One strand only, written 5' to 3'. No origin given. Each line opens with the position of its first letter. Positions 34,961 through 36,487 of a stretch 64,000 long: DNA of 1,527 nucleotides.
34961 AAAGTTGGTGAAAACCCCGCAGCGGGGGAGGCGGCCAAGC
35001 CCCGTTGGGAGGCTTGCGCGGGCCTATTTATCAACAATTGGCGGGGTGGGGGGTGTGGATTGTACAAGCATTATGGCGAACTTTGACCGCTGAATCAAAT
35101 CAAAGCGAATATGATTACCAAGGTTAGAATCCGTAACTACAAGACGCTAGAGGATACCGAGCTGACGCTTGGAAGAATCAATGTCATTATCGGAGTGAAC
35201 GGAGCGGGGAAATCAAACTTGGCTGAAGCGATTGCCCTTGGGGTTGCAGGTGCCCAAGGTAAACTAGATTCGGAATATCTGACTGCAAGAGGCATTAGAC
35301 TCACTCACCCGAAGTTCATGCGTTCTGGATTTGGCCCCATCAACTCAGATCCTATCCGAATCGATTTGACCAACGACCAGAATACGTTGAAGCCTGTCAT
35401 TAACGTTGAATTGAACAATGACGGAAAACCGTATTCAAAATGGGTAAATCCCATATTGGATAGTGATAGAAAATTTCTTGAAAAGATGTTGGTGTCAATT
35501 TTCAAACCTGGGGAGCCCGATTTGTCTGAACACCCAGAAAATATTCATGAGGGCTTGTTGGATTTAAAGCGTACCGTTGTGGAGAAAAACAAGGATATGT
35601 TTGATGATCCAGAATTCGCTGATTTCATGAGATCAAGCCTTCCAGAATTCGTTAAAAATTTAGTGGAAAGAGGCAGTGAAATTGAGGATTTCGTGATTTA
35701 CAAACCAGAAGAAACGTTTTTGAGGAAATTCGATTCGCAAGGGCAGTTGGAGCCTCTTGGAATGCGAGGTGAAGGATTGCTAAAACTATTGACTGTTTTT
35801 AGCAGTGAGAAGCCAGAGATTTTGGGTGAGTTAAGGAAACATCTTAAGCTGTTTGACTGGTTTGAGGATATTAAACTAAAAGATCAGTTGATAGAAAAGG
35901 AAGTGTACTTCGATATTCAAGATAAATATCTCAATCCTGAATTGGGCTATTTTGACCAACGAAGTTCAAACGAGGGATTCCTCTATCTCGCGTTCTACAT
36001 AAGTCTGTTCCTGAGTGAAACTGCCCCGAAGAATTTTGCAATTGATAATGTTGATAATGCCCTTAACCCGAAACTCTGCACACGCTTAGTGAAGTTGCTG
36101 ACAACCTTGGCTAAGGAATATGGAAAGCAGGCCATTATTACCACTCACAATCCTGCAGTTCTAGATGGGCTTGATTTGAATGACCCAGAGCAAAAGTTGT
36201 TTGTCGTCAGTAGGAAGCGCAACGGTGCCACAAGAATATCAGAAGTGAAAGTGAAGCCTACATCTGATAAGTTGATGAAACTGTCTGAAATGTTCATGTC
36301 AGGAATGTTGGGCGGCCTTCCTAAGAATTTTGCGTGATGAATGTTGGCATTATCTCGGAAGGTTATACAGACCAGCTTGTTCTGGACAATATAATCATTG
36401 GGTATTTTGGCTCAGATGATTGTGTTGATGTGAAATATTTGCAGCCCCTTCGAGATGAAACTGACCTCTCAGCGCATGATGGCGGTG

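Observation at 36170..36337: Walker B catalytic glutamate replaced by asparagine in the island ATPase (…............…)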

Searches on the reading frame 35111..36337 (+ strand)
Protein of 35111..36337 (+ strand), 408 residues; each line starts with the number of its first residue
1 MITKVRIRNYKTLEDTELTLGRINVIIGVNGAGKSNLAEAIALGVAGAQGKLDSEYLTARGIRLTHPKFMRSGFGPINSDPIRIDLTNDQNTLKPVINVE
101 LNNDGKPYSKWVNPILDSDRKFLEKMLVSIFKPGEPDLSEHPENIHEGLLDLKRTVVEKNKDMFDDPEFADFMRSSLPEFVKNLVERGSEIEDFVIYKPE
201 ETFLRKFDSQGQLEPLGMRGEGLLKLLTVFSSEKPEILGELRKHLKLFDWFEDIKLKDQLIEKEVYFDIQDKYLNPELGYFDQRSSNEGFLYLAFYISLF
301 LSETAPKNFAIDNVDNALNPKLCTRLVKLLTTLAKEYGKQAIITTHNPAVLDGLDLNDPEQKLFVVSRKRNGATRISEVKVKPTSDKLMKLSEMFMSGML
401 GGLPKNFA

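Call 3: search_protein_families(library=pfam, proteins=[window:35111-36337:+], max_evalue=0.1)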
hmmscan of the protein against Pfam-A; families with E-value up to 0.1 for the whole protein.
window:35111-36337:+ (408 aa): 8 families
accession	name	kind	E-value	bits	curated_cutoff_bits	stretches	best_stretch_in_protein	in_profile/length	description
PF13304.12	AAA_21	-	1.8e-16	61.5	27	1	23-352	1-304/304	AAA domain, putative AbiEii toxin, Type IV TA system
PF13175.12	AAA_15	-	3.3e-15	57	32.1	2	1-43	1-45/374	AAA ATPase domain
PF13476.12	AAA_23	-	1e-12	49.6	27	1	4-263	1-175/201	AAA domain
PF02463.25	SMC_N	-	9e-12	45.3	40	2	1-46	1-51/220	RecF/RecN/SMC N terminal domain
PF00005.33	ABC_tran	-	0.00019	22.5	25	1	17-65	7-52/137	ABC transporter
PF13166.12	AAA_13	-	0.00047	19.4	36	1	10-44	5-39/713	AAA domain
PF13555.12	AAA_29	-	0.026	14.7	27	1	3-42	2-43/61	P-loop containing region of AAA domain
PF13514.12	AAA_27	-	0.061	13.3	22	0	2-42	3-47/206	AAA domain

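Call 4: search_protein_families(library=padloc, proteins=[window:35111-36337:+], max_evalue=0.1)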
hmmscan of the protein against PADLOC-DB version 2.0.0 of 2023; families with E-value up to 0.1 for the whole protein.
window:35111-36337:+ (408 aa): 141 families (the best 25 are shown)
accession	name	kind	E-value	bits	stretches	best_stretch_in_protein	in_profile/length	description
PDLC04570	PDC-M31A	-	1.1e-66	223.6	1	1-405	1-394/395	-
PDLC04541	PDC-M25A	-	3.1e-25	87.1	1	1-388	1-348/380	-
PDLC04391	PDC-M07A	-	2.3e-23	80.9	1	1-403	1-395/412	-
PDLC04178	HEC-01A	-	7.3e-23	79.2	2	2-43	9-50/399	-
PDLC04182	HEC-01A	-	7.4e-22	75.9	1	2-388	4-384/406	-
PDLC04393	PDC-M07A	-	2.6e-21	74.1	2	298-385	300-387/435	-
PDLC02979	AriA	-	5.4e-21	73.8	2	1-42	1-44/373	-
PDLC04392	PDC-M07A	-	3.6e-20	70.4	2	1-51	1-51/432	-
PDLC02335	AbiLi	-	7.6e-20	69.2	1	1-405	49-286/326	AbiLi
PDLC04135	mad3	-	9.3e-20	69.5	2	1-102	1-98/374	mads_3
PDLC04389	PDC-M07A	-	1.3e-19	68.6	2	307-379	327-399/443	-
PDLC02336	AbiLi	-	3.5e-18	64.3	1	1-357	1-299/340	AbiLi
PDLC03878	NsnB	-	6.9e-18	63.5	1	1-361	1-291/345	-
PDLC02980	AriA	-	7.5e-18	63.5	1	23-352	1-304/304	-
PDLC04175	HEC-01A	-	1.4e-17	61.8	2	2-53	6-57/363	-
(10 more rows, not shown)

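Call 5: search_protein_families(library=ncbifam, proteins=[window:35111-36337:+], max_evalue=0.1)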
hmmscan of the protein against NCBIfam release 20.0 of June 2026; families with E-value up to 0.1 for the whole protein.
window:35111-36337:+ (408 aa): 43 families (the best 25 are shown)
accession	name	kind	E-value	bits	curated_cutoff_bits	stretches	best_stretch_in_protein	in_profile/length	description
NF047739.1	antiphage_MADS3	equivalog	1.5e-13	50.7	420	2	1-43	1-43/427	methylation-associated defense system AAA family ATPase MAD3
NF038234.1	retron_eff_Eco8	equivalog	5.1e-09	35.3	250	1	2-41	3-43/679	retron Eco8 family effector endonuclease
TIGR00611.2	recf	equivalog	5.9e-09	35.5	172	1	2-44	1-44/339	DNA replication/repair protein RecF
NF041760.1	PtuA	equivalog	9.9e-08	31.3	500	1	2-42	52-93/524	retron Ec78 anti-phage system effector ATPase PtuA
NF041035.1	Rad50_Halo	equivalog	1.1e-06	27.4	1000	1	2-49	3-51/883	DNA double-strand break repair ATPase Rad50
NF002572.0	PRK02224.1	equivalog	1.7e-06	26.7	1087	1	2-49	3-51/888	DNA double-strand break repair ATPase Rad50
NF003034.1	PRK03918.1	equivalog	2.2e-06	26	700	1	2-45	3-47/878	DNA double-strand break repair ATPase Rad50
NF041034.1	Rad50_Sulf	equivalog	6e-06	24.4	1000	1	2-45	3-47/872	DNA double-strand break repair ATPase Rad50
NF058610.1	epi_export_YydI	equivalog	3.3e-05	23.6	240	1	5-44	8-49/209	YydI family epipeptide exporter ATP-binding subunit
NF002244.0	PRK01156.1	equivalog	0.00013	20.3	847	1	2-43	3-45/895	DNA double-strand break repair ATPase Rad50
TIGR01978.1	sufC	equivalog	0.00027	20.5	212.8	1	5-42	8-47/243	Fe-S cluster assembly ATPase SufC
NF010680.0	PRK14079.1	equivalog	0.00027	20.1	386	1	4-48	5-50/349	recombination protein F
TIGR00634.1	recN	equivalog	0.0006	18.9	407.85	1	1-50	1-50/563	DNA repair protein RecN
NF010171.0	PRK13652.1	equivalog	0.001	18.2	476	0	306-348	156-198/277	cobalt transporter ATP-binding subunit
TIGR02315.1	ABC_phnC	equivalog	0.0018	17.8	266.1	0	14-53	19-60/243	phosphonate ABC transporter ATP-binding protein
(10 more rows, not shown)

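Call 8: find_homologous_proteins(query=window:35111-36334:+, max_evalue=0.00001)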
Query window:35111-36334:+ (408 aa): 2008 proteins with E <= 0.00001 among 8000 candidates; the best 120 are listed.
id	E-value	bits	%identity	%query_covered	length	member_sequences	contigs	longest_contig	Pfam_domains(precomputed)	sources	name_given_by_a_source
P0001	1.4e-268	908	100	100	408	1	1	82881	PF13175.13,PF13476.13,PF02463.26,PF13304.13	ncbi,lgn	-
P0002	1.3e-107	378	51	100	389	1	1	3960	PF00005.34,PF13175.13,PF13476.13,PF02463.26,PF13304.13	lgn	-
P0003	1.4e-107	378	47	100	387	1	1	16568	PF00005.34,PF13175.13,PF13476.13,PF02463.26,PF13304.13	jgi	jgi:AAA15 family ATPase/GTPase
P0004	6.7e-107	376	49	100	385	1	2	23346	PF00005.34,PF13175.13,PF13476.13,PF02463.26,PF13166.13,PF13304.13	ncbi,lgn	-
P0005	2.7e-104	367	47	100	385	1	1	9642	PF13175.13,PF13476.13,PF02463.26,PF13304.13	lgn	-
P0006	2.3e-103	364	47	100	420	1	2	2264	PF00005.34,PF13175.13,PF13476.13,PF02463.26,PF13304.13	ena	-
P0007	9.8e-103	362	49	100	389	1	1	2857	PF00005.34,PF13175.13,PF13476.13,PF02463.26,PF13304.13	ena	-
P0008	1.2e-102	362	46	100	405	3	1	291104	PF13175.13,PF13476.13,PF02463.26,PF13304.13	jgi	jgi:predicted ATPase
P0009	1.8e-102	361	46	100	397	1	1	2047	PF11398.15,PF13175.13,PF13476.13,PF02463.26,PF13304.13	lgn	-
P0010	3.4e-102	361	45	100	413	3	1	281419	PF13175.13,PF13476.13,PF02463.26,PF13304.13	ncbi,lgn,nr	ncbi:MAG: chromosome segregation protein SMC [Pseudanabaena sp.]|nr:MAG: chromosome segregation prot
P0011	6.8e-102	360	45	100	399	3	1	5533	PF13175.13,PF13476.13,PF02463.26,PF13304.13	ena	-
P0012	7.6e-102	359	47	100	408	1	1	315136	PF13175.13,PF13476.13,PF02463.26,PF13304.13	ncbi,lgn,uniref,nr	ncbi:AAA family ATPase [Arcicella rosea]|uniref:Putative ATPase n=1 Tax=Arcicella rosea TaxID=502909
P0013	1.0e-101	359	48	100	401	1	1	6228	PF13175.13,PF13476.13,PF02463.26,PF13304.13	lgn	-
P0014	3.6e-101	357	45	100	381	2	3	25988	PF11398.15,PF13175.13,PF13476.13,PF02463.26,PF13304.13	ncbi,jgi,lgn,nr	ncbi:DUF2813 domain-containing protein [Sphingobacteriales bacterium UPWRP_1]|nr:chromosome segregat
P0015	6.2e-101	356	45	100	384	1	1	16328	PF13175.13,PF13476.13,PF02463.26,PF13304.13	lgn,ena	-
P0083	8.3e-98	346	45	100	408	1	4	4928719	PF11398.15,PF13175.13,PF13476.13,PF02463.26,PF13304.13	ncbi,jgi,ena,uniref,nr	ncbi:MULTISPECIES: AAA family ATPase [Pseudanabaena]|jgi:predicted ATPase|uniref:AAA family ATPase n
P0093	1.6e-97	345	45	100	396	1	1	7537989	PF11398.15,PF13175.13,PF13476.13,PF02463.26,PF13304.13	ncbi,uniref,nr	ncbi:ATP-binding protein [Bradyrhizobium sp. DOA1]|uniref:AAA family ATPase n=1 Tax=Bradyrhizobium s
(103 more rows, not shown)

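Call 9: search_solved_structures(query=window:35111-36334:+, max_evalue=0.01, show_alignments=3)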
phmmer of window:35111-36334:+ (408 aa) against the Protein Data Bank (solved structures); distinct sequences matched with E-value up to 0.01: 19.
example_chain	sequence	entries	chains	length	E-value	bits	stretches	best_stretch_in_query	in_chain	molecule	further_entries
6p74_A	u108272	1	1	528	0.00011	24.6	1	1-45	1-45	Putative ATP-dependent endonuclease of the OLD family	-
1e69_A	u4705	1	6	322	0.0023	20.3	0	21-52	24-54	CHROMOSOME SEGREGATION SMC PROTEIN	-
1us8_A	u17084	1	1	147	0.0029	19.9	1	3-46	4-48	DNA DOUBLE-STRAND BREAK REPAIR RAD50 ATPASE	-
1f2t_A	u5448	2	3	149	0.003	19.9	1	3-46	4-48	RAD50 ABC-ATPASE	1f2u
7ylm_A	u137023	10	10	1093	0.0045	19.3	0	2-48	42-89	Structural maintenance of chromosomes protein 5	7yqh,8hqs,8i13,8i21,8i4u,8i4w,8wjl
7qcd_A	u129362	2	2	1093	0.0045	19.3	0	2-48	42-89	Structural maintenance of chromosomes protein 5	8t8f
7tve_E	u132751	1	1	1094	0.0045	19.3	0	2-48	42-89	Structural maintenance of chromosomes protein 5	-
1ii8_A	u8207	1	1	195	0.0052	19.1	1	3-46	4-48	Rad50 ABC-ATPase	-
5h68_A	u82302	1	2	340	0.0054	19.1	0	22-90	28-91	Chromosome partition protein Smc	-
3qkr_A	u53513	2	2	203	0.0056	19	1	3-46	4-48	DNA double-strand break repair rad50 ATPase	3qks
8i4v_A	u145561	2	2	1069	0.0061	18.9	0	2-48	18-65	Structural maintenance of chromosomes protein 5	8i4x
8i4x_B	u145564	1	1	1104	0.0066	18.8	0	2-47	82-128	Structural maintenance of chromosomes protein 6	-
7ylm_B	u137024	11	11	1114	0.0071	18.7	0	2-47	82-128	SMC6 isoform 1 | Structural maintenance of chromosomes protein 6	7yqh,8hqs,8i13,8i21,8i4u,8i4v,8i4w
7qcd_B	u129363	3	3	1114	0.0071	18.7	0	2-47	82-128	Structural maintenance of chromosomes protein 6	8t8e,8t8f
7tve_D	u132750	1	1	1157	0.0075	18.6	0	2-47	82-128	Structural maintenance of chromosomes protein 6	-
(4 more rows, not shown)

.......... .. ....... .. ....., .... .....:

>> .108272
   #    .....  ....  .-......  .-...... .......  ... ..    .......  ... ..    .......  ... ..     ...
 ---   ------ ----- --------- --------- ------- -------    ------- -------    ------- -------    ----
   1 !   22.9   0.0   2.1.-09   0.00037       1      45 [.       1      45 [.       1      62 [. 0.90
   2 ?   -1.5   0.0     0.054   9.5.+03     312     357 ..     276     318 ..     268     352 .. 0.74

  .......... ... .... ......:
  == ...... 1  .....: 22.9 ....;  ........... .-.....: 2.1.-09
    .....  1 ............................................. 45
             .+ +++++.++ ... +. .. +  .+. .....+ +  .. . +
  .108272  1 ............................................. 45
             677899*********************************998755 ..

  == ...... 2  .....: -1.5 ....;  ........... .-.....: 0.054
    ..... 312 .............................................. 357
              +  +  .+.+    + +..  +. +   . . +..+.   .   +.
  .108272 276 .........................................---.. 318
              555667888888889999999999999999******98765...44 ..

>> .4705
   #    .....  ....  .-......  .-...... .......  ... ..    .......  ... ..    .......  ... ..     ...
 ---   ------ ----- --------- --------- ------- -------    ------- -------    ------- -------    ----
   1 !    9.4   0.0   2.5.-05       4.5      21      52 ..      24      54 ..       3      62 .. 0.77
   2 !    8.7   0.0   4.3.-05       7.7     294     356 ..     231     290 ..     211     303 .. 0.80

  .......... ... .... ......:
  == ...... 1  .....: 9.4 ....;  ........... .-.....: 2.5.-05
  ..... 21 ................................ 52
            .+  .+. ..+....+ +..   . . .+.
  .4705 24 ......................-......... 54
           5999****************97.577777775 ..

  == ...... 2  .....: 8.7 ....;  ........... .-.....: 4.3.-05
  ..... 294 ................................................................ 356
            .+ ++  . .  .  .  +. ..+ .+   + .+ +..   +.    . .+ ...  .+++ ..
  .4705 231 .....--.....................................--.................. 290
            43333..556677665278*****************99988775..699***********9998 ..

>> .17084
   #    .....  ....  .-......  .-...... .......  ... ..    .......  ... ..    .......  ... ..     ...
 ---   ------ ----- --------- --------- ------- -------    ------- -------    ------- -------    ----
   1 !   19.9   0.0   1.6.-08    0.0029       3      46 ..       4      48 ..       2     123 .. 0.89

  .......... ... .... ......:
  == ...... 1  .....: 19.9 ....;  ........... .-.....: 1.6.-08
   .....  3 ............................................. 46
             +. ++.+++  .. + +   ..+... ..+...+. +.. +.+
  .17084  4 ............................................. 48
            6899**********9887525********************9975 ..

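Call 13: search_solved_structures(query=A1, max_evalue=0.01, show_alignments=5)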
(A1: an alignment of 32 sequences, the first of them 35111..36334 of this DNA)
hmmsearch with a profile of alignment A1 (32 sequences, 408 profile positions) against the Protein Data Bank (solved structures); distinct sequences matched with E-value up to 0.01: 45.
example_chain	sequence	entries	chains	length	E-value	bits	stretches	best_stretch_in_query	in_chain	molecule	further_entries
6p74_A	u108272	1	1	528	1.6e-08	37.3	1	1-43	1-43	Putative ATP-dependent endonuclease of the OLD family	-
23or_B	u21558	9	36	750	2.2e-08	36.9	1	266-382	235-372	Retron Eco8 OLD nuclease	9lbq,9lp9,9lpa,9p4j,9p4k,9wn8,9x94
9n69_A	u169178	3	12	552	7.8e-08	35.1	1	2-53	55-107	AAA family ATPase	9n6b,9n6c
3aux_A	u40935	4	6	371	1.3e-06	31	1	2-197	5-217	DNA double-strand break repair rad50 ATPase | DNA double-strand break repair Rad50 ATPase,DNA double-strand break repair Rad50 ATPase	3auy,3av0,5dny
5f3w_B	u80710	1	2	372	1.5e-06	30.9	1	2-197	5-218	DNA double-strand break repair Rad50 ATPase,DNA double-strand break repair Rad50 ATPase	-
9e8z_C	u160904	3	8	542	2.2e-06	30.3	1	3-44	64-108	Retron Ec83 probable ATPase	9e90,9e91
6zz6_A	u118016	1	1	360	2.8e-06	30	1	7-181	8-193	Structural maintenance of chromosomes protein 1,Structural maintenance of chromosomes prot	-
5z67_A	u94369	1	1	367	4.9e-06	29.2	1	2-62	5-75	DNA replication and repair protein RecF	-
5z69_A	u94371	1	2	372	5.7e-06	29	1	2-62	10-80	DNA replication and repair protein RecF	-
5z68_A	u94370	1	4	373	5.8e-06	29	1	2-62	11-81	DNA replication and repair protein RecF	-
8roc_A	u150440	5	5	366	1.3e-05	27.8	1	2-52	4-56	Structural maintenance of chromosomes protein 1A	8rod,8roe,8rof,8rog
8ee4_A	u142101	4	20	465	3.4e-05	26.4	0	2-44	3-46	PtuA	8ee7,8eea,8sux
9o4a_A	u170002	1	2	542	5.4e-05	25.8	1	3-44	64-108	Retron Ec83 probable ATPase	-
1e69_A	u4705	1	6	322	6.4e-05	25.5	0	21-43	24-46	CHROMOSOME SEGREGATION SMC PROTEIN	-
8ux9_B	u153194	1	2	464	9.3e-05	25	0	22-141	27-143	AriA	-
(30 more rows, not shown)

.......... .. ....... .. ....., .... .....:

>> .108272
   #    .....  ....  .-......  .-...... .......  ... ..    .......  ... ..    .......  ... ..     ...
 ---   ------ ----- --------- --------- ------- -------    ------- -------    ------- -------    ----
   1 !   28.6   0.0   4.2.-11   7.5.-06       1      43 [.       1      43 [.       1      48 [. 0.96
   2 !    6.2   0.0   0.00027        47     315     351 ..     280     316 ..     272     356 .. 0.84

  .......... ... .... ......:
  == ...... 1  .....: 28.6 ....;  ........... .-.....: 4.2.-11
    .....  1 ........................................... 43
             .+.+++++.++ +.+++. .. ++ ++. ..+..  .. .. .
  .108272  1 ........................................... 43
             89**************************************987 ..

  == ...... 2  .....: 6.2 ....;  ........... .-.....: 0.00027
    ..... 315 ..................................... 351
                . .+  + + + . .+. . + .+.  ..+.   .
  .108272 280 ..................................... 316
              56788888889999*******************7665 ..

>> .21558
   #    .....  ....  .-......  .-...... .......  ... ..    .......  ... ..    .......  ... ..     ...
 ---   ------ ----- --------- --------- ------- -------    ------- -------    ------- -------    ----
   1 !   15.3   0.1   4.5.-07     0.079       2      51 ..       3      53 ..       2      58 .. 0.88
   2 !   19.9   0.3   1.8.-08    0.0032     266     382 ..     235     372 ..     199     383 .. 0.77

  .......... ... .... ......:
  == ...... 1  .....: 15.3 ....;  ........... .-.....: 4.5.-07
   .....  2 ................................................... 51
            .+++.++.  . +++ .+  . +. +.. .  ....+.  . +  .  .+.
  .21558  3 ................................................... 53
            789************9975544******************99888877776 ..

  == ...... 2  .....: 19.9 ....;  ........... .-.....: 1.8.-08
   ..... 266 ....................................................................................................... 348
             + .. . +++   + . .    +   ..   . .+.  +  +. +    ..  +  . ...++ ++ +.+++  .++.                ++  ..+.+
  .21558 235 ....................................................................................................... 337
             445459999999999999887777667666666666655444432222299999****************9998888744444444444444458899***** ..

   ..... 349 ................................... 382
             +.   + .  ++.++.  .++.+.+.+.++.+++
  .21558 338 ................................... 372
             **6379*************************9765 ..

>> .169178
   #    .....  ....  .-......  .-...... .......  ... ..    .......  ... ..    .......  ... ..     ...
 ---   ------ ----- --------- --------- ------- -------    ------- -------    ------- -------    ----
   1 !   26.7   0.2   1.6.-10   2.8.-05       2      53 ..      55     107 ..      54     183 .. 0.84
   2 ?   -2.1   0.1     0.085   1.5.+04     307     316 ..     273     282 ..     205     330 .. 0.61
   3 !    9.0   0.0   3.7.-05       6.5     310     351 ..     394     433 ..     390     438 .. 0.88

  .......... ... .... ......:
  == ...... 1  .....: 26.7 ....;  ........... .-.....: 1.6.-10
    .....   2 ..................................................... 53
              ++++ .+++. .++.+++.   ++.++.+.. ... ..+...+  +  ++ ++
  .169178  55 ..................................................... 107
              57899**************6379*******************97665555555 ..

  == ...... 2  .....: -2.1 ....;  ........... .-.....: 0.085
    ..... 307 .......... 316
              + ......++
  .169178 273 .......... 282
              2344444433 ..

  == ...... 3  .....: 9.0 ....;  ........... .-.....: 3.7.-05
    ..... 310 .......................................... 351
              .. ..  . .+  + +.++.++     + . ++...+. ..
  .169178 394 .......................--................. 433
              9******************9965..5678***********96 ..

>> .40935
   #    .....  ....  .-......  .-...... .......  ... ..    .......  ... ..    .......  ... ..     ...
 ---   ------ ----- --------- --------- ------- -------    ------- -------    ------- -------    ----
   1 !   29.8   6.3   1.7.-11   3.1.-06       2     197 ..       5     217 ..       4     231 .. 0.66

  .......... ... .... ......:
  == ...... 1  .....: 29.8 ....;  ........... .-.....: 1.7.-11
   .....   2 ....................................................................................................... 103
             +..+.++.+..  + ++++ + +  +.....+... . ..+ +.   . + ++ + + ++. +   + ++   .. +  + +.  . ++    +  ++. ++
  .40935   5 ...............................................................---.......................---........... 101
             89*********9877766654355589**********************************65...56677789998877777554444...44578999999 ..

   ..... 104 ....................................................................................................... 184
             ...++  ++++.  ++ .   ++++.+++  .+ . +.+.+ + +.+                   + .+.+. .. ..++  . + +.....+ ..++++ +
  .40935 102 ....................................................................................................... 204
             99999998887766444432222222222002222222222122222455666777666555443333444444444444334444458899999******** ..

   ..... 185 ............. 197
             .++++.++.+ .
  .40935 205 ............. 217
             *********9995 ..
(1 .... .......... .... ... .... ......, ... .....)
